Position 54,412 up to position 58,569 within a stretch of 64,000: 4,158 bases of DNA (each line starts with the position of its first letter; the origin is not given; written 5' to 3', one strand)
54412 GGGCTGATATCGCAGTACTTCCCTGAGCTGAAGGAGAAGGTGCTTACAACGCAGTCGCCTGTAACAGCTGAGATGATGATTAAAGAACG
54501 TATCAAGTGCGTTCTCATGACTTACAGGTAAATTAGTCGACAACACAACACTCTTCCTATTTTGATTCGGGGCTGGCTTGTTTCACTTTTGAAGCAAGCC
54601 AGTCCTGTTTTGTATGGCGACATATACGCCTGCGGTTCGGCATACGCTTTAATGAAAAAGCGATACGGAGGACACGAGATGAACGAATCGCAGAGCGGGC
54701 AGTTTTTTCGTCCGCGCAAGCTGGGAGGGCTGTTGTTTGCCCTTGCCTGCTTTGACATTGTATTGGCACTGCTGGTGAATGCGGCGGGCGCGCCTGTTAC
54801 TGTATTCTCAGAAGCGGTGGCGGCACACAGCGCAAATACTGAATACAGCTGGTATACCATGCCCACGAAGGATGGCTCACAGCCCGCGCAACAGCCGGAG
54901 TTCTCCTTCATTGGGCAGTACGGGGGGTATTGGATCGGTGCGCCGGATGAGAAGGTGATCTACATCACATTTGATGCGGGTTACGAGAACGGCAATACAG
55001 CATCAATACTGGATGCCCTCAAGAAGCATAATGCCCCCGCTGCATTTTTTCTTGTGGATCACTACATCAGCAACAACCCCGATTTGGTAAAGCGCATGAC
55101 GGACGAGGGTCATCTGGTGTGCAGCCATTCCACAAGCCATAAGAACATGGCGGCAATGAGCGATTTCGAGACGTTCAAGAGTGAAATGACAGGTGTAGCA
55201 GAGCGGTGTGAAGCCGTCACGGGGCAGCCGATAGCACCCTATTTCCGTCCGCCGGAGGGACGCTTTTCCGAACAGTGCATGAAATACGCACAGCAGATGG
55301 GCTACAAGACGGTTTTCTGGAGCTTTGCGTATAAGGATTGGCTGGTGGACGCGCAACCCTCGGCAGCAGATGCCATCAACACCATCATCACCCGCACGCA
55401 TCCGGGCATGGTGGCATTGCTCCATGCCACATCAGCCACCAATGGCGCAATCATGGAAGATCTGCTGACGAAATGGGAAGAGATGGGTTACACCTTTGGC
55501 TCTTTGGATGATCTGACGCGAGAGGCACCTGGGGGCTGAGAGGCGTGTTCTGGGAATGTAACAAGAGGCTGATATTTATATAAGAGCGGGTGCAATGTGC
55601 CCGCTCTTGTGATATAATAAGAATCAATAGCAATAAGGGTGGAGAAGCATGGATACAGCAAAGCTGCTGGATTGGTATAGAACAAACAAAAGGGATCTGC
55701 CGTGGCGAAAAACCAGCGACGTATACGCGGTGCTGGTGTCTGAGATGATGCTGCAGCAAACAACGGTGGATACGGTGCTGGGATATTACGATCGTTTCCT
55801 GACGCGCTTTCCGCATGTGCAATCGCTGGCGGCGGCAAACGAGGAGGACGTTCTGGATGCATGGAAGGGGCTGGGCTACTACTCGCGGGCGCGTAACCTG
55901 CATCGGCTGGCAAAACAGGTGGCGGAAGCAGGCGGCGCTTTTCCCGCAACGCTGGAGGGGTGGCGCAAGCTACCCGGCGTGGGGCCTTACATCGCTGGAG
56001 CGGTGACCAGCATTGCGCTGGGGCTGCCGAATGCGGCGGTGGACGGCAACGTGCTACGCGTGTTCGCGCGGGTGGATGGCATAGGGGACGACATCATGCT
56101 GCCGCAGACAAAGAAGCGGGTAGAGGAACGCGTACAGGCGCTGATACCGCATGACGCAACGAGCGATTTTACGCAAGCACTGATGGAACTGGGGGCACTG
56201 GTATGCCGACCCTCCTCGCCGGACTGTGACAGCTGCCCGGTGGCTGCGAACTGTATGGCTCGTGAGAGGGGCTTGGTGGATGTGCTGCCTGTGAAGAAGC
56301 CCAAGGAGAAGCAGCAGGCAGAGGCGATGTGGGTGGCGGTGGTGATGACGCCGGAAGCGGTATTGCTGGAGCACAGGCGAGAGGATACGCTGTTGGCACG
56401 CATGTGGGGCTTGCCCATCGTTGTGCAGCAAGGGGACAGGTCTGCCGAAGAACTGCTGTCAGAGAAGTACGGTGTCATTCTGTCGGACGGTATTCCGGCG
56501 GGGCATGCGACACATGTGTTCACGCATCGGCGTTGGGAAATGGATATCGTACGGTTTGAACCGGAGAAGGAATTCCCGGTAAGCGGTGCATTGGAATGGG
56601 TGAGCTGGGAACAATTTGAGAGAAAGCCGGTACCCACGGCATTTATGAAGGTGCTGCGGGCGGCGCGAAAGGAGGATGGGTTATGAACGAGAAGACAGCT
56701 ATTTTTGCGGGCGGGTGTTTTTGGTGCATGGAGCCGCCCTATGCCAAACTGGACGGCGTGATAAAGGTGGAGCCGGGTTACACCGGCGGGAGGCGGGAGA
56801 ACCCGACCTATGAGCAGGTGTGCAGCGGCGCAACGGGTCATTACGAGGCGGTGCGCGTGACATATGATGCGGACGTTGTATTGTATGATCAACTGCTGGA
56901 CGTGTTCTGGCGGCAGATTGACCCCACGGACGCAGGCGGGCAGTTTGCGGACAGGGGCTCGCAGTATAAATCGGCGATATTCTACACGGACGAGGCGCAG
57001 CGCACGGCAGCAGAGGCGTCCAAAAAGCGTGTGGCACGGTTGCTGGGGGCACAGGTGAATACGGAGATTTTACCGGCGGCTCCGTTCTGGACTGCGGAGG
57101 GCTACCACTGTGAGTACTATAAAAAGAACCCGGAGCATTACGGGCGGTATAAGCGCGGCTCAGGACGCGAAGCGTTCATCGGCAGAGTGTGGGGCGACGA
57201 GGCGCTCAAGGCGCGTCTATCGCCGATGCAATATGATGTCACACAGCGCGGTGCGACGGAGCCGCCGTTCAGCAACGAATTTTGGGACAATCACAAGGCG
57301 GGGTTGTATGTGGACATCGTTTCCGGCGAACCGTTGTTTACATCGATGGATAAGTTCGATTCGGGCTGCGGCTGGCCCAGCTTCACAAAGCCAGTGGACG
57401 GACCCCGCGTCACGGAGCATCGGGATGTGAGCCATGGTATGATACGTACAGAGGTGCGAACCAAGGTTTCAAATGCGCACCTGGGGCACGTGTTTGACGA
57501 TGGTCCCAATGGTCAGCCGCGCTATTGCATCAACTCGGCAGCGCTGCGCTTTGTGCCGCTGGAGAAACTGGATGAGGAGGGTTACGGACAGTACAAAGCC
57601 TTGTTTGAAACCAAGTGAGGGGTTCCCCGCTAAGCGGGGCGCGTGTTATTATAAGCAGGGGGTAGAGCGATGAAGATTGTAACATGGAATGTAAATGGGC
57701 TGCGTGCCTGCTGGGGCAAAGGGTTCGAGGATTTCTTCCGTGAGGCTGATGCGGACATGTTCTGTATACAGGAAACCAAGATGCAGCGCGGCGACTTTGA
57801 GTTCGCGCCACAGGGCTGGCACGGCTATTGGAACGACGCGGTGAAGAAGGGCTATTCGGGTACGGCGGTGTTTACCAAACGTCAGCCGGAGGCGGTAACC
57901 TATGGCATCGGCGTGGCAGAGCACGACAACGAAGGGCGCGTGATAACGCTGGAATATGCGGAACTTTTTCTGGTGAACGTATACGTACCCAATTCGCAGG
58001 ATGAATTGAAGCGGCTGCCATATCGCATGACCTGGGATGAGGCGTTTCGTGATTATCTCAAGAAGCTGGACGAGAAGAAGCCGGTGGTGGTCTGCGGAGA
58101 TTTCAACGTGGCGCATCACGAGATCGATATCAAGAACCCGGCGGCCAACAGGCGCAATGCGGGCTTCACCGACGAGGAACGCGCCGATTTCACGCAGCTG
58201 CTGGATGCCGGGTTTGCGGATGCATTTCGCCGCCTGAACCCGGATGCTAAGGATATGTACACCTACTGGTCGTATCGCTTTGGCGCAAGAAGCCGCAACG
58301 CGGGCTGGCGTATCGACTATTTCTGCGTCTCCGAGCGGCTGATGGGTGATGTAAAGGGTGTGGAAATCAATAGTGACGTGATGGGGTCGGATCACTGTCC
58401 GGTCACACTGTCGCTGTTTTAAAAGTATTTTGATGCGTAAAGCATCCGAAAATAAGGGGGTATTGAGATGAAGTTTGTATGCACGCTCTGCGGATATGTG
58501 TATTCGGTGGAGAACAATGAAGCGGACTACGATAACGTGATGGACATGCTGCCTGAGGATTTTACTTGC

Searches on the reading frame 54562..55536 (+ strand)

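Call 64: search_protein_families(library=pfam, proteins=[window:54562-55536:+], max_evalue=0.00001)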
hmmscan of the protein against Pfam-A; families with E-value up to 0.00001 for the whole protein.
window:54562-55536:+ (325 aa): 1 family
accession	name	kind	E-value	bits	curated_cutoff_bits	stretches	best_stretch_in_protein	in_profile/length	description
PF01522.26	Polysacc_deac_1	-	7.6e-34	116.8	23.1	1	127-251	3-124/124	Polysaccharide deacetylase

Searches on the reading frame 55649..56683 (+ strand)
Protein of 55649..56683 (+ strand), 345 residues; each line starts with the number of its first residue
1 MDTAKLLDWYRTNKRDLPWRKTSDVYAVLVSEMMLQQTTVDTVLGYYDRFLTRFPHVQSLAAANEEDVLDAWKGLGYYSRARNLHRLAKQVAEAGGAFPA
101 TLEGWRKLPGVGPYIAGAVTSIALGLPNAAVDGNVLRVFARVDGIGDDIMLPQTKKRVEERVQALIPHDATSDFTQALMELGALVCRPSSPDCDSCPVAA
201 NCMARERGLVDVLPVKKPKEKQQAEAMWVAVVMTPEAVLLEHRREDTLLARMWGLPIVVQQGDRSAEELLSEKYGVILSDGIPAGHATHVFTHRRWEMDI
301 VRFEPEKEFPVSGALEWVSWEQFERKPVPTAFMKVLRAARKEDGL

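Call 64: search_protein_families(library=pfam, proteins=[window:55649-56683:+], max_evalue=0.00001)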
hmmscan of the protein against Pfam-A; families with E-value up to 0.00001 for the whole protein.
window:55649-56683:+ (345 aa): 3 families
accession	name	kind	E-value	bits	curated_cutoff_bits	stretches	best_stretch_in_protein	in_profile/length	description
PF00730.31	HhH-GPD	-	1e-21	77.7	26.2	1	30-167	1-107/108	HhH-GPD superfamily base excision DNA repair protein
PF14815.12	NUDIX_4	-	2.6e-17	63.1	35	1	229-337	2-112/113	NUDIX domain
PF00633.29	HHH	-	4.6e-07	29.8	24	1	95-122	3-30/30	Helix-hairpin-helix motif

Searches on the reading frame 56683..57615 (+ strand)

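Call 64: search_protein_families(library=pfam, proteins=[window:56683-57615:+], max_evalue=0.00001)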
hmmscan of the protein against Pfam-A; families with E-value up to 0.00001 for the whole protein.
window:56683-57615:+ (311 aa): 2 families
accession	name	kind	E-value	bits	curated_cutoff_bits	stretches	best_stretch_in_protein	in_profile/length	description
PF01625.27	PMSR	-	2e-60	203.9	23.7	1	5-153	1-151/153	Peptide methionine sulfoxide reductase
PF01641.26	SelR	-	1.7e-45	154.1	24.9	1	179-292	1-116/116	SelR domain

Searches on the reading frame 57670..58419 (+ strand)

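Call 64: search_protein_families(library=pfam, proteins=[window:57670-58419:+], max_evalue=0.00001)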
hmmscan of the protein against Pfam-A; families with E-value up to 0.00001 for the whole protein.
window:57670-58419:+ (250 aa): 2 families
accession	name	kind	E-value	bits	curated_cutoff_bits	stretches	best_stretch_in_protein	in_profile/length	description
PF03372.29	Exo_endo_phos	-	7.6e-34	117.8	24.5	1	4-242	1-225/225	Endonuclease/Exonuclease/phosphatase family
PF14529.12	Exo_endo_phos_2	-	4.3e-06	27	27.4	0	100-245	2-116/117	Endonuclease-reverse transcriptase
